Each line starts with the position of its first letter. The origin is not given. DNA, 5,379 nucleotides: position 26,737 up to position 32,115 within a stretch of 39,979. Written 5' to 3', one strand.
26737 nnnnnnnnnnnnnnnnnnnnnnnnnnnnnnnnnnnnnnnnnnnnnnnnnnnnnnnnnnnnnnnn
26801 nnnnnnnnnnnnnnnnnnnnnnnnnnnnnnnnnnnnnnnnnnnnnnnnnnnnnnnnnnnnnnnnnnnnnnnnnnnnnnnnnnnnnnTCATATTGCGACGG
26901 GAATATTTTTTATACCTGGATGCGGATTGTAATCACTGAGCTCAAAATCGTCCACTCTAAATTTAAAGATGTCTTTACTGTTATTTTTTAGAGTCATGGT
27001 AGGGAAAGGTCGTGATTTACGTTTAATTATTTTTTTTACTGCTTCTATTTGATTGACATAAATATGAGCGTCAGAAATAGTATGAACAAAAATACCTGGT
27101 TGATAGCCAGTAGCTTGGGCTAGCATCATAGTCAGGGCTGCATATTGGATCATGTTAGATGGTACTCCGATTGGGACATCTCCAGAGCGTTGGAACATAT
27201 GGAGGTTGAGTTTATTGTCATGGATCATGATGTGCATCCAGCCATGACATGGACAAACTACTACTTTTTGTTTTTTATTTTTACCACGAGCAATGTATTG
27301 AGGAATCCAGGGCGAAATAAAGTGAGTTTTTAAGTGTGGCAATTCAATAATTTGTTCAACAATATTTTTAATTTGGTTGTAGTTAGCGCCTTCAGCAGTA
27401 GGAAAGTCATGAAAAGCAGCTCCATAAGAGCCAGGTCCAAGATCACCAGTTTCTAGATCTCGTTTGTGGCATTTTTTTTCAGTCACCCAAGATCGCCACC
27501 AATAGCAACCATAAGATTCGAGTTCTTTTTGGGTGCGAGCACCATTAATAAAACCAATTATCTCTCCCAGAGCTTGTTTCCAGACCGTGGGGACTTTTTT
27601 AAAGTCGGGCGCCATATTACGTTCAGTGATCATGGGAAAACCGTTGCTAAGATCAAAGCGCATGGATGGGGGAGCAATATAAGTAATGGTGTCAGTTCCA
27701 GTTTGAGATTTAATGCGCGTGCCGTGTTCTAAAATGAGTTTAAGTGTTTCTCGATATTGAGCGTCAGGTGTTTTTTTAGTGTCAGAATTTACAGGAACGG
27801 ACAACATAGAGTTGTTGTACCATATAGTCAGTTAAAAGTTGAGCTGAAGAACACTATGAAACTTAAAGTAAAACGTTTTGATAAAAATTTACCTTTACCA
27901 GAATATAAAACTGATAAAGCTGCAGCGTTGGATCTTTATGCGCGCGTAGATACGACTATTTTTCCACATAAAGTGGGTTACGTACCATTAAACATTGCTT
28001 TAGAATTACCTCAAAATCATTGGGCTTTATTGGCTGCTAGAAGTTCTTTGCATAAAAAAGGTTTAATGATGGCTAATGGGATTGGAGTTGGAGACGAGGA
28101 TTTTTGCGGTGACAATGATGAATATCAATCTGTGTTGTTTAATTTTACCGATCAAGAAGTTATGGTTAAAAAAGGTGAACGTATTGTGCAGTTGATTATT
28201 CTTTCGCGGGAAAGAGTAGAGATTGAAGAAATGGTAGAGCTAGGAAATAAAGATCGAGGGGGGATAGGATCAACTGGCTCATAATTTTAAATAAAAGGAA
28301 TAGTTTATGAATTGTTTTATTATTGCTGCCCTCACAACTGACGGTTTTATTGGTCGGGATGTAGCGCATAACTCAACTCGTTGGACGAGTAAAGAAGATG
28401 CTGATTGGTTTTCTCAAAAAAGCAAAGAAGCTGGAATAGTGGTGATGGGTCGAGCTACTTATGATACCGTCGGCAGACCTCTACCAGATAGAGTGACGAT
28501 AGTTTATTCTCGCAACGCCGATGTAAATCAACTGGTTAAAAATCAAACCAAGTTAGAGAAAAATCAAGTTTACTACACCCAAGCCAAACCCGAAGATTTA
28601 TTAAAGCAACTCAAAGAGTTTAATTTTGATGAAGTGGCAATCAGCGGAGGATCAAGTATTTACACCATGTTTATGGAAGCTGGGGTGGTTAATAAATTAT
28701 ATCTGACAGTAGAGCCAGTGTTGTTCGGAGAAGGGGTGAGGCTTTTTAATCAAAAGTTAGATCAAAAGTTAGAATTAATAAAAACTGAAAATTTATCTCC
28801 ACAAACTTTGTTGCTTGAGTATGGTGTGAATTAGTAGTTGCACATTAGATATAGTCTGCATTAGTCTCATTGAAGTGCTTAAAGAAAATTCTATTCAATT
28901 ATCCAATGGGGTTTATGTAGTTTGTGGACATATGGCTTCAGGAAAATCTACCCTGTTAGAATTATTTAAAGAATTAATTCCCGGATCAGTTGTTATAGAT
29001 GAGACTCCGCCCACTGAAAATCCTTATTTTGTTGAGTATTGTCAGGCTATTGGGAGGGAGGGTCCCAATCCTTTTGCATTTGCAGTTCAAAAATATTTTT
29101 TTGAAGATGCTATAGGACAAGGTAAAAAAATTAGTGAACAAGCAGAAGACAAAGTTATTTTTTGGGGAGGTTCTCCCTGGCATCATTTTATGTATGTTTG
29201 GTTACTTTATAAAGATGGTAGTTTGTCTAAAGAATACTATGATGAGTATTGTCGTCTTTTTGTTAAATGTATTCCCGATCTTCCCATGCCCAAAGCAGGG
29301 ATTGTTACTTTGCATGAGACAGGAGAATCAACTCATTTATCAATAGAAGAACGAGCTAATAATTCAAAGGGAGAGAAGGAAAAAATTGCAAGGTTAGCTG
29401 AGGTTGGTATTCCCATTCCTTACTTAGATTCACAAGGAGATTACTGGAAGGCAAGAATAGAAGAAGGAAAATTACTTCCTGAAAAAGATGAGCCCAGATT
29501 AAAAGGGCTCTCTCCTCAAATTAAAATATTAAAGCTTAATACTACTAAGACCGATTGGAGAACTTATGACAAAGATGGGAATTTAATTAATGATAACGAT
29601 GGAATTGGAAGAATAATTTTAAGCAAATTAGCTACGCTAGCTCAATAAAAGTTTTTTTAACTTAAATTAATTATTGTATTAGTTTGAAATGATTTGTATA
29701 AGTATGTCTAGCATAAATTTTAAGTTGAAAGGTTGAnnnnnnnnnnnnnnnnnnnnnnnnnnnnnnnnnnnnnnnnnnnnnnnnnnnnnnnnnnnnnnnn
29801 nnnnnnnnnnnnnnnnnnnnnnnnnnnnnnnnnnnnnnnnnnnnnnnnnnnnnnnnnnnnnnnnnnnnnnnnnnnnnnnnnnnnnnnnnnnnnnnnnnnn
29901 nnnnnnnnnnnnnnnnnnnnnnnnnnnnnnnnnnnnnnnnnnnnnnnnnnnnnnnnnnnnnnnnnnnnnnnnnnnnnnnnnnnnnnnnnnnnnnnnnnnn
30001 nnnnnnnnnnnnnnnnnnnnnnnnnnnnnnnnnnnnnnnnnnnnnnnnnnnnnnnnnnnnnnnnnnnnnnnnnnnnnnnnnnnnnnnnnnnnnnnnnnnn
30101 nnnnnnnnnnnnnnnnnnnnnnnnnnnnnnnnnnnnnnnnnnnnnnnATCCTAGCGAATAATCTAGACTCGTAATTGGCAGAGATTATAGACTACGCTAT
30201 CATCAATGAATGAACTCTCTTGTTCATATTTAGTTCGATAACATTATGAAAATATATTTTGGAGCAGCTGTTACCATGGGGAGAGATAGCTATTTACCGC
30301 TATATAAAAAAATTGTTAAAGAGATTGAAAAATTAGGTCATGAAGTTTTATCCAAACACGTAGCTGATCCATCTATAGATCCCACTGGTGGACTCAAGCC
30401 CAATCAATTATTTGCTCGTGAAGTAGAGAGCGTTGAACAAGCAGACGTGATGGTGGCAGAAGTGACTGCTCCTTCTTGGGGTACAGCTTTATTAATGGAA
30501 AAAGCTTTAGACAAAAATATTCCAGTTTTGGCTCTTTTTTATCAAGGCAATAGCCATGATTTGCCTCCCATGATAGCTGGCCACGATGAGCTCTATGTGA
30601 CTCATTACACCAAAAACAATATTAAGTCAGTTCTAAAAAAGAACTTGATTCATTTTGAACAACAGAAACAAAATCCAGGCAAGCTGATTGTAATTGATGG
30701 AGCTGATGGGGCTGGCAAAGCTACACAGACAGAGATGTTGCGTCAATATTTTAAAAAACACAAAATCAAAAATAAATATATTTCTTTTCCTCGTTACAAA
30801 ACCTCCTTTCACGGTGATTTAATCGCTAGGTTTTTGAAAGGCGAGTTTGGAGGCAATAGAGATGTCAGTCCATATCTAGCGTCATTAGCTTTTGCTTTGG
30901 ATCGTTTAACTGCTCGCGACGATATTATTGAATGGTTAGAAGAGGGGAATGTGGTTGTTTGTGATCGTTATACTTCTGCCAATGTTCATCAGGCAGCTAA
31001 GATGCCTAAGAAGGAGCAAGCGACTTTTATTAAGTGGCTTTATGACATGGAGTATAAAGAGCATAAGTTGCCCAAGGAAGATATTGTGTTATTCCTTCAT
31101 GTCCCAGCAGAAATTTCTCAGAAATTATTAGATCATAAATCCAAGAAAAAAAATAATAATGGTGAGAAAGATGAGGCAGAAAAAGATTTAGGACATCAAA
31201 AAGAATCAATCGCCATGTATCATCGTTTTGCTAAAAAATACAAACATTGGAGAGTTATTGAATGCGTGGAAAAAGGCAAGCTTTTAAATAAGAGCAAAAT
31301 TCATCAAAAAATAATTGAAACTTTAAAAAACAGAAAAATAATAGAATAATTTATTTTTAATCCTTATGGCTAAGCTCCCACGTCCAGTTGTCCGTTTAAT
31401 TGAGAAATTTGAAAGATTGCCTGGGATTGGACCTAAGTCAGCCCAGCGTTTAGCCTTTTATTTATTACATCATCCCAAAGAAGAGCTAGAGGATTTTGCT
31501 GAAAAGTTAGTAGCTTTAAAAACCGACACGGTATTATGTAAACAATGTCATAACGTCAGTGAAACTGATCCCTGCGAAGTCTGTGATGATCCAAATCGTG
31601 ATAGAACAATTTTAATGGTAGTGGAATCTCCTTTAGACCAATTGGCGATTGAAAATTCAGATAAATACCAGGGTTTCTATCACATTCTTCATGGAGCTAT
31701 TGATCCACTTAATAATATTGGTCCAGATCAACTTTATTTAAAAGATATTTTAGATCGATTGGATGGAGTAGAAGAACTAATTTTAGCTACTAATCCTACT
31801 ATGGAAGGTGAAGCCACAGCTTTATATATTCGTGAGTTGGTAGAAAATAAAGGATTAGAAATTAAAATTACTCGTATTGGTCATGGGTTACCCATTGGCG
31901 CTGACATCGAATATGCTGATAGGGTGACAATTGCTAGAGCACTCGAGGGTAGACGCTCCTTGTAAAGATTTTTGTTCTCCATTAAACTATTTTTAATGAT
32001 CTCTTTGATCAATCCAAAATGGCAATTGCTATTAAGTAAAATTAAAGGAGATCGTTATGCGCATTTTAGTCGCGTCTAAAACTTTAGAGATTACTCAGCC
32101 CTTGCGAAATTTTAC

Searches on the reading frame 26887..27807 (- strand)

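Call 33: search_protein_families(library=pfam, proteins=[window:26887-27807:-], max_evalue=0.001)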
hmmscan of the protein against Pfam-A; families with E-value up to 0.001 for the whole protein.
window:26887-27807:- (306 aa): 1 family
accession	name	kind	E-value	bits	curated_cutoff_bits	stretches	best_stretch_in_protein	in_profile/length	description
PF00303.24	Thymidylat_synt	-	4.4e-70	236.3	24.3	1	17-301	2-262/266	Thymidylate synthase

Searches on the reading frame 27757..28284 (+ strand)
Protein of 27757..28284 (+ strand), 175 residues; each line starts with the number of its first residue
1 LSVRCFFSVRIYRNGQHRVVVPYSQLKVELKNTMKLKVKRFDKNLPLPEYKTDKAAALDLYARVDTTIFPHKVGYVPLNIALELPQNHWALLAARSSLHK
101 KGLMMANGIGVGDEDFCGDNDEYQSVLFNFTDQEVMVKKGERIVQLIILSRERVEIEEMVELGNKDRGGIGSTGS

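Call 38: search_protein_families(library=pfam, proteins=[window:27757-28284:+], max_evalue=0.001)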
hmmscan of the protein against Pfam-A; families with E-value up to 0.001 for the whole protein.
window:27757-28284:+ (175 aa): 2 families
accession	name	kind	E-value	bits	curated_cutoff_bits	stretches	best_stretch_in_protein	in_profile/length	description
PF00692.24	dUTPase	-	6.1e-23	81.4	22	1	44-173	2-128/129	dUTPase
PF22769.1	DCD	-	1.7e-05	25.4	27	1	81-148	86-150/153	dCTP deaminase-like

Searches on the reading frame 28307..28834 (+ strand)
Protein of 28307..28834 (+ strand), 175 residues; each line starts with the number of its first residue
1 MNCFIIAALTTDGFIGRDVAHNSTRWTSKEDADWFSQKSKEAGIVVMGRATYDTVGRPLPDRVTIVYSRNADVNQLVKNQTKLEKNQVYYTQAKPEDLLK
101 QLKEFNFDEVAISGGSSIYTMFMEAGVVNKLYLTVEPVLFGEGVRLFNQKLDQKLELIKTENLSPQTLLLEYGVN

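Call 38: search_protein_families(library=pfam, proteins=[window:28307-28834:+], max_evalue=0.001)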
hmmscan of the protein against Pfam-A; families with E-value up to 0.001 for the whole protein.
window:28307-28834:+ (175 aa): 2 families
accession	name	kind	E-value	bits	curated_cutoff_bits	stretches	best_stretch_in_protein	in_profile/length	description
PF00186.24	DHFR_1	-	1.3e-18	67.7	25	1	5-135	4-115/159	Dihydrofolate reductase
PF01872.23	RibD_C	-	2.8e-17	63.6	24.1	1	7-168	7-196/197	RibD C-terminal domain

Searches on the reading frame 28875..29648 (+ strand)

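Call 38: search_protein_families(library=pfam, proteins=[window:28875-29648:+], max_evalue=0.001)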
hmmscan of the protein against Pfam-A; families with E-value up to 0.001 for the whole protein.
window:28875-29648:+ (257 aa): 1 family
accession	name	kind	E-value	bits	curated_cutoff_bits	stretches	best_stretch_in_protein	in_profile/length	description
PF01712.25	dNK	-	6.8e-09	36.2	27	1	15-165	2-148/203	Deoxynucleoside kinase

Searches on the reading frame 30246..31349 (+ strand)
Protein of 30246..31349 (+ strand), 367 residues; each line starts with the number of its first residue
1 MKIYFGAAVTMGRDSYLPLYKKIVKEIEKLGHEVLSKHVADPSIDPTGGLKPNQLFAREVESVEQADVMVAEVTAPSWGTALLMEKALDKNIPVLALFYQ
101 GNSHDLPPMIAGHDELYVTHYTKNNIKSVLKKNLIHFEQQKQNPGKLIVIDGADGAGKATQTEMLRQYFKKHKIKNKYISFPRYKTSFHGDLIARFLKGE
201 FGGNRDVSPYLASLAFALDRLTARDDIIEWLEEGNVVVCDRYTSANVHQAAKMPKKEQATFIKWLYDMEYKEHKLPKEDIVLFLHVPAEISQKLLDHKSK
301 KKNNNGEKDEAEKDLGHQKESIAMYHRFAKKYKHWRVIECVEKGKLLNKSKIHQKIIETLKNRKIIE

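Call 99: search_protein_families(library=pfam, proteins=[window:30246-31349:+], max_evalue=0.001)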
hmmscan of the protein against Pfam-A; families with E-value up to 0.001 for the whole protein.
window:30246-31349:+ (367 aa): 2 families
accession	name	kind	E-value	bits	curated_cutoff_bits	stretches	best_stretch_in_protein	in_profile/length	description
PF02223.23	Thymidylate_kin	-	2.3e-18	67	27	1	150-339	1-172/185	Thymidylate kinase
PF05014.21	Nuc_deoxyrib_tr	-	0.00086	19.9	28.8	0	3-100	1-99/117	Nucleoside 2-deoxyribosyltransferase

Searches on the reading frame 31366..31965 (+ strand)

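Call 99: search_protein_families(library=pfam, proteins=[window:31366-31965:+], max_evalue=0.001)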
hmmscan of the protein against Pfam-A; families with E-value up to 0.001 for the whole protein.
window:31366-31965:+ (199 aa): 5 families
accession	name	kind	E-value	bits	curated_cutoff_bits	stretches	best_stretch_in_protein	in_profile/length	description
PF13662.12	Toprim_4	-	6.1e-21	74.9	25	1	83-168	3-83/85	Toprim domain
PF21176.3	RecR_HhH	-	3.1e-17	62.6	27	1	10-50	3-43/45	RecR, helix-hairpin-helix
PF01751.28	Toprim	-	1.3e-12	48.1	23.1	1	83-171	2-96/96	Toprim domain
PF21175.2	RecR_C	-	1.7e-11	43.7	22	1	174-197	1-24/24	RecR, C-terminal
PF02132.21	RecR_ZnF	-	6.8e-07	29.4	22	1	57-75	3-21/21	RecR, Cys4-zinc finger domain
